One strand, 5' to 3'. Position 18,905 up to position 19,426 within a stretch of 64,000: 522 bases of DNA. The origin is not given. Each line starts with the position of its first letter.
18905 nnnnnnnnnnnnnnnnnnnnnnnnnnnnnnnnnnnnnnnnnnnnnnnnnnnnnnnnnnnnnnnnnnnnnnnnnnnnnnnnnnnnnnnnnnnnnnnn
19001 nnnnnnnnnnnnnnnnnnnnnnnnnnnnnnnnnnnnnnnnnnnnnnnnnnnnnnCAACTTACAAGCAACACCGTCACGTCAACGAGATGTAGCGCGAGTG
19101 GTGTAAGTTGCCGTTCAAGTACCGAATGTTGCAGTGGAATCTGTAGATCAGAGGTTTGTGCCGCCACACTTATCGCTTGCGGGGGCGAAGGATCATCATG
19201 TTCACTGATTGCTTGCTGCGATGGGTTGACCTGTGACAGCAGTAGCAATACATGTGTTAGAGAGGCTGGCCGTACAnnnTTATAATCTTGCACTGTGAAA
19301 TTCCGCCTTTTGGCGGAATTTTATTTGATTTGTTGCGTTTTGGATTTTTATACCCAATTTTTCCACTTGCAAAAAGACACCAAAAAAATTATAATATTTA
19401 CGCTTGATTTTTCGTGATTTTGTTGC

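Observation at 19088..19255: Two tandem knottin-type cysteine frameworks at the extreme C-terminus of the giant protein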

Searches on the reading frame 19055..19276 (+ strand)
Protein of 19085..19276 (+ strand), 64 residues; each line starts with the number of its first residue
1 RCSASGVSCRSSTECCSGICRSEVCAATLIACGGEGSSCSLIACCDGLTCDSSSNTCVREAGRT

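Call 6: search_protein_families(library=pfam, proteins=[window:19085-19276:+], max_evalue=10)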
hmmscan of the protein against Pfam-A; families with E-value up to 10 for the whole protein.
window:19085-19276:+ (64 aa): 4 families
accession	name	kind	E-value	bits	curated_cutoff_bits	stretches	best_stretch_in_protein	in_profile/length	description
PF11703.13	UPF0506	-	0.0093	16.8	23.2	1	2-25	35-58/59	UPF0506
PF17557.7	Conotoxin_I2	-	0.05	14.2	27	1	2-26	1-25/38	I2-superfamily conotoxins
PF19232.4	DUF5885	-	0.34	10.8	33.2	1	2-62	27-81/265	Family of unknown function (DUF5885)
PF02950.22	Conotoxin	-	3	9.3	25.1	1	1-26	49-75/75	Conotoxin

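Call 23: search_solved_structures(query=window:19088-19276:+, max_evalue=10, show_alignments=5)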
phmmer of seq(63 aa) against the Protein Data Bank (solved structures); distinct sequences matched with E-value up to 10: 7.
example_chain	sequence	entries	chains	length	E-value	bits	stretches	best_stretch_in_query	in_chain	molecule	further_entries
6f61_A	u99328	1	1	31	0.0014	22.2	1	31-58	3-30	purotoxin-6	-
2n3p_A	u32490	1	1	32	0.0046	20.6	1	31-50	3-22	Asteropsin_G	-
2l1q_A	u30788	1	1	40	0.11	16.2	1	4-27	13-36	Liver-expressed antimicrobial peptide 2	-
5fzw_A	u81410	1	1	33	0.12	16.1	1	1-24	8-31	Venom peptide U3-SYTX-Sth1h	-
2n6n_A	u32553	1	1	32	0.18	15.6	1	31-57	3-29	U4-agatoxin-Ao1a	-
6nk9_A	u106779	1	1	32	0.42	14.4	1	31-56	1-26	Aca Toxin 1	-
5znu_A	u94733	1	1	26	1.6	12.6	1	1-24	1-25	Omega-conotoxin-like Bu8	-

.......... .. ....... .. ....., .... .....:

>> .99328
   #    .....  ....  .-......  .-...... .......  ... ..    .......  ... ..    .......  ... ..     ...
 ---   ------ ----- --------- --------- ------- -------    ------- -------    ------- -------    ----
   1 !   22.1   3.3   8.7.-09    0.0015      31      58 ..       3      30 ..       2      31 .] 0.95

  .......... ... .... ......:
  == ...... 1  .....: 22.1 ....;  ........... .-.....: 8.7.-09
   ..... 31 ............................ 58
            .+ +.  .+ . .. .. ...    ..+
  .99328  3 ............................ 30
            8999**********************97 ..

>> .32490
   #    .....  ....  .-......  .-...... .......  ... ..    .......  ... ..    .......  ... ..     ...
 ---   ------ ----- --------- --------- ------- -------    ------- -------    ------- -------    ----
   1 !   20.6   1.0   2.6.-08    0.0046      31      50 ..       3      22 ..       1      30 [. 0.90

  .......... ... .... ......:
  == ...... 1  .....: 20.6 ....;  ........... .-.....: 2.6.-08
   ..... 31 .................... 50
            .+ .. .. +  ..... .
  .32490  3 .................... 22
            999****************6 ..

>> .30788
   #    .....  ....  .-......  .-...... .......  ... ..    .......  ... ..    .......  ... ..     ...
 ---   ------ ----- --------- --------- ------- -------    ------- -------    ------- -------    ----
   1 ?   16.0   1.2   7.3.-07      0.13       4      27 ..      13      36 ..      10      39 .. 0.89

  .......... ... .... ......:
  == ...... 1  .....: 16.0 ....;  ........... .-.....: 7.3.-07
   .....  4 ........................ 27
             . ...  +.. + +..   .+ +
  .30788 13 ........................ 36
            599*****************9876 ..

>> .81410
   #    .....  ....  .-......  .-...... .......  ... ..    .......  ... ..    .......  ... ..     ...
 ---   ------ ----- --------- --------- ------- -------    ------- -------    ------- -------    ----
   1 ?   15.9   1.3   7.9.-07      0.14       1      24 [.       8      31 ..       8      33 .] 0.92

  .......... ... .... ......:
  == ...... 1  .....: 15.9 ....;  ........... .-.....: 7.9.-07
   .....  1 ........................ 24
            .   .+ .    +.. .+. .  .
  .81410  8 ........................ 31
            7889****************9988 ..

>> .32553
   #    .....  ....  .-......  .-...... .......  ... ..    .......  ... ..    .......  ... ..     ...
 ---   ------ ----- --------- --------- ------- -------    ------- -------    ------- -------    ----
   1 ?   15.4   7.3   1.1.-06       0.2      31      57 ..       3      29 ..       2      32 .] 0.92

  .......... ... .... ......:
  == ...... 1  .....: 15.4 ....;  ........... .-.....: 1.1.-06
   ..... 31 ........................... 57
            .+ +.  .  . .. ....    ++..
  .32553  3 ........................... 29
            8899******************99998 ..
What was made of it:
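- On Inhibitor cystine knot (knottin) fold: The window tail alone hits purotoxin-6 at 1.4e-3 (call 23).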

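Call 80: search_protein_families(library=pfam, alignment_id=A6, max_evalue=1)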
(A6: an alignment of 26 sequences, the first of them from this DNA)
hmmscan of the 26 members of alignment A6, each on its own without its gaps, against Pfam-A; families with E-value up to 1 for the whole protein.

A. member 1, seq(74 aa): 4 families
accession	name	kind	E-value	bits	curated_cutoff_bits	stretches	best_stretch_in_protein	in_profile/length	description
PF11703.13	UPF0506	-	0.0015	19.3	23.2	1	3-35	26-58/59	UPF0506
PF02950.22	Conotoxin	-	0.041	15.3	25.1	1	8-36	46-75/75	Conotoxin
PF17557.7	Conotoxin_I2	-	0.068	13.7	27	1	12-36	1-25/38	I2-superfamily conotoxins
PF19232.4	DUF5885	-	0.22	11.3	33.2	1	8-72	23-81/265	Family of unknown function (DUF5885)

B. families by the number of members that match (of 26 scanned): 23 families
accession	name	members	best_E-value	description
PF17557.7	Conotoxin_I2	17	8.1e-05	I2-superfamily conotoxins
PF07740.17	Toxin_12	15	0.0017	Ion channel inhibitory toxin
PF02950.22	Conotoxin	14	0.008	Conotoxin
PF04706.18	Dickkopf_N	13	6.5e-07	Dickkopf N-terminal cysteine-rich region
PF11703.13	UPF0506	9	0.00012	UPF0506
PF08088.17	Toxin_19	9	0.00036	Conotoxin I-superfamily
PF08116.16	Toxin_29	7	0.005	PhTx neurotoxin family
PF08087.16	Toxin_18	3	0.02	Conotoxin O-superfamily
PF04885.19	Stig1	2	0.00035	Stigma-specific STIG1-like protein family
PF08091.16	Toxin_21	2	0.00062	Spider insecticidal peptide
PF06357.16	Omega-toxin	2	0.014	Omega-atracotoxin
PF10530.14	Toxin_35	2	0.035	Toxin with inhibitor cystine knot ICK or Knottin scaffold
PF05980.17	Toxin_7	2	0.097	Toxin 7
PF08117.16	Toxin_30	1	0.0037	Ptu family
PF00451.25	Toxin_2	1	0.0053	Scorpion short toxin, BmKK2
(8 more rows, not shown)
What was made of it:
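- Closest known: Inhibitor cystine knot. Different: They fall below the curated Pfam cutoffs (calls 6, 80).
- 17 of 26 family tails hit Conotoxin_I2, 15 hit Toxin_12 and 13 hit Dickkopf_N (call 80). All Pfam hits are sub-threshold (calls 6, 80).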

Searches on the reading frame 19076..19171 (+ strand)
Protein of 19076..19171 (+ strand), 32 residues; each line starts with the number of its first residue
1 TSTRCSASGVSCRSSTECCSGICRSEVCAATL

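Call 46: search_solved_structures(query=A2, max_evalue=1, show_alignments=2)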
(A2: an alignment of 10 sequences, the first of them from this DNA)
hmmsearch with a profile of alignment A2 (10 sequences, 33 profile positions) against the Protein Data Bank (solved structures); distinct sequences matched with E-value up to 1: 35.
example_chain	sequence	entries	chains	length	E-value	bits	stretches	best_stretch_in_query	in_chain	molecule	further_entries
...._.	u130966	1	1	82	1.2e-06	31.7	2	3-25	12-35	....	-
6gft_A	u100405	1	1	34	3.7e-06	30.1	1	5-30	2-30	cyriotoxin-1a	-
2n3p_A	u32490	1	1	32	5.5e-05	26.3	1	5-24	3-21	Asteropsin_G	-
2mqf_A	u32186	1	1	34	6.2e-05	26.1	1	5-30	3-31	Mu-theraphotoxin-Hhn2b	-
1nix_A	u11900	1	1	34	8.7e-05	25.7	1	5-30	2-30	HAINANTOXIN-I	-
6f61_A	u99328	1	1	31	0.00032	23.9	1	5-30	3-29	purotoxin-6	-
5fzw_A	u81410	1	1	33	0.00078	22.6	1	2-29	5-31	Venom peptide U3-SYTX-Sth1h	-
6nk9_A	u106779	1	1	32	0.0015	21.7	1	5-29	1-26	Aca Toxin 1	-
2km9_A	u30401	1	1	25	0.011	18.9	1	5-29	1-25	omega_conotoxin-FVIA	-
1tt3_A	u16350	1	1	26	0.011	18.9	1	5-29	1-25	Omega-conotoxin MVIIa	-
5znu_A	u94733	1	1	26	0.013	18.7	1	5-29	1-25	Omega-conotoxin-like Bu8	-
2mxo_A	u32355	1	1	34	0.013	18.7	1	5-30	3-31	Mu-theraphotoxin-Hhn2b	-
5fzv_A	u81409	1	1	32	0.016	18.4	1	2-29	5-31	Venom peptide U3-SYTX-Sth1a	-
7l2m_E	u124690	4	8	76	0.02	18.1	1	2-24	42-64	Tau-theraphotoxin-Hs1a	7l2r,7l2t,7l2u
1dw4_A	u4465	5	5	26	0.024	17.9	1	5-29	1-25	OMEGA-CONOTOXIN MVIIA | MVIIA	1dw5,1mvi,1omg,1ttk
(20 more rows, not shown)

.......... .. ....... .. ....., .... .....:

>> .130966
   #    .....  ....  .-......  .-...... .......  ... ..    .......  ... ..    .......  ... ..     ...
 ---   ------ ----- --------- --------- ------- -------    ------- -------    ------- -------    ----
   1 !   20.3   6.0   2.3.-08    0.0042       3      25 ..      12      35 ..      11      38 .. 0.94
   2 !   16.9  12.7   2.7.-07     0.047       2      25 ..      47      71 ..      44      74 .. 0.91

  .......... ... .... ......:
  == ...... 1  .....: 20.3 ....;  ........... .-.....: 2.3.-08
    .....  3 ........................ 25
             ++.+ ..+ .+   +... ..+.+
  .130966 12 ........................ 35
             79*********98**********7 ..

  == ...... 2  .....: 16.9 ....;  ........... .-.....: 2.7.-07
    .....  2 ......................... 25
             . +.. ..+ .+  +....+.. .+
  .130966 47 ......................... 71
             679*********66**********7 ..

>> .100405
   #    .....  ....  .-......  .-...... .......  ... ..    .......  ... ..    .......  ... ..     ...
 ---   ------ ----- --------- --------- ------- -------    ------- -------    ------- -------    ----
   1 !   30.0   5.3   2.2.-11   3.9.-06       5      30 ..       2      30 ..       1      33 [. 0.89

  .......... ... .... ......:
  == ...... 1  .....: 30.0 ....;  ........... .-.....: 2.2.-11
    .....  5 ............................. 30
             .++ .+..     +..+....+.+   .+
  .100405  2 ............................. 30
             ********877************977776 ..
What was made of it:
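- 19088..19159 (+): Knot 1 (subtype a): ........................, spacing 6-5-0-3-4. The unit profile hits ICK peptides (call 46).
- On Inhibitor cystine knot (knottin) fold: The best are 1.2e-6, 3.7e-6 and 5.5e-5 (call 46).
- Closest known: Inhibitor cystine knot. Same: Profile E-values reach 1e-6 with Cys in register (call 46).
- Closest known: Bivalent double-knot toxins. Same: Both DkTx and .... are hit by the unit profile, and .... is matched in two separate stretches (call 46).
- These include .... at 1.2e-6 (two stretches matched), cyriotoxin-1a at 3.7e-6, asteropsin G at 5.5e-5 and MVIIA at 0.011 (call 46). Profile hits are specific to ICK peptides, with cysteines in register (call 46).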
